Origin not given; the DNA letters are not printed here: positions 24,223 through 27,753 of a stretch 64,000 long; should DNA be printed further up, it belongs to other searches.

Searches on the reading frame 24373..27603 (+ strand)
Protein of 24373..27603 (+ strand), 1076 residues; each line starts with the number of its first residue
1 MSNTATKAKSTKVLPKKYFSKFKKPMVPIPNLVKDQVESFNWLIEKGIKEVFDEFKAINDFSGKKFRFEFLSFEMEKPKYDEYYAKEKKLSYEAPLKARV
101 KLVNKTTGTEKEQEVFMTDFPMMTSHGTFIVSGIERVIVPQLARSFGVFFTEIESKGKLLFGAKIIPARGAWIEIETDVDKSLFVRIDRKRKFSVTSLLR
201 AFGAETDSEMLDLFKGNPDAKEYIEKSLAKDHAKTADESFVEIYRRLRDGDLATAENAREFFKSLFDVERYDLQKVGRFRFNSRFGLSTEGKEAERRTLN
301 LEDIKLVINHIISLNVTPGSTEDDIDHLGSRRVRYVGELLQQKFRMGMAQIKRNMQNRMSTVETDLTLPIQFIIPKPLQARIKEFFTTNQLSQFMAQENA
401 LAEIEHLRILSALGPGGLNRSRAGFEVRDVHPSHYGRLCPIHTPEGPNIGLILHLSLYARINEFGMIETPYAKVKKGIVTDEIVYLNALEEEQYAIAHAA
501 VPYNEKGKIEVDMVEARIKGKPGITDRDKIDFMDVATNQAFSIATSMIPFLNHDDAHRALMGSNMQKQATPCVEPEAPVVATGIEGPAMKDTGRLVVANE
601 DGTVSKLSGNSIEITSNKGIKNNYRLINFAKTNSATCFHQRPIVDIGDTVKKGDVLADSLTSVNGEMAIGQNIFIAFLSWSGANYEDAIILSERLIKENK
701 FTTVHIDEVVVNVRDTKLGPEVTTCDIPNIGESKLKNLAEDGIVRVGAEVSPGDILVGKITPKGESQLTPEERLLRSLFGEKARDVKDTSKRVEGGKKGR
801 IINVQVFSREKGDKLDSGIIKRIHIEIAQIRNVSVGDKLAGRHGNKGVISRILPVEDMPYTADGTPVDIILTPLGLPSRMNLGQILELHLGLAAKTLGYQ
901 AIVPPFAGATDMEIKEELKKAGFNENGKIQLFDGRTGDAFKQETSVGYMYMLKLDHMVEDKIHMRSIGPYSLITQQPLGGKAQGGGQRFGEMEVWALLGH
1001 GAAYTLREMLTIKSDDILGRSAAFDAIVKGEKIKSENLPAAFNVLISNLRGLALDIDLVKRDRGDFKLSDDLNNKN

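Call 100: search_protein_families(library=pfam, proteins=[window:24373-27603:+], max_evalue=0.001)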
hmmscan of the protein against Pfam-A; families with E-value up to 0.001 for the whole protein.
window:24373-27603:+ (1076 aa): 6 families
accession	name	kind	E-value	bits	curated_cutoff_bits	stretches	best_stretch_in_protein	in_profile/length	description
PF00562.33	RNA_pol_Rpb2_6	-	1.3e-123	413.3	23.4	1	598-983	2-373/373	RNA polymerase Rpb2, domain 6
PF04565.21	RNA_pol_Rpb2_3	-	9.3e-27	93.4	21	1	393-461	1-68/68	RNA polymerase Rpb2, domain 3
PF04561.19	RNA_pol_Rpb2_2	-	4.7e-25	88.8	21.7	1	163-334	22-190/190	RNA polymerase Rpb2, domain 2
PF04560.25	RNA_pol_Rpb2_7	-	6.6e-23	81.4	32.1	1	985-1059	1-85/87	RNA polymerase Rpb2, domain 7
PF10385.14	RNA_pol_Rpb2_45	-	8e-20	71.1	28.2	1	471-536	1-66/66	RNA polymerase beta subunit external 1 domain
PF04563.20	RNA_pol_Rpb2_1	-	7.4e-17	62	28.2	1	31-362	1-184/203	RNA polymerase beta subunit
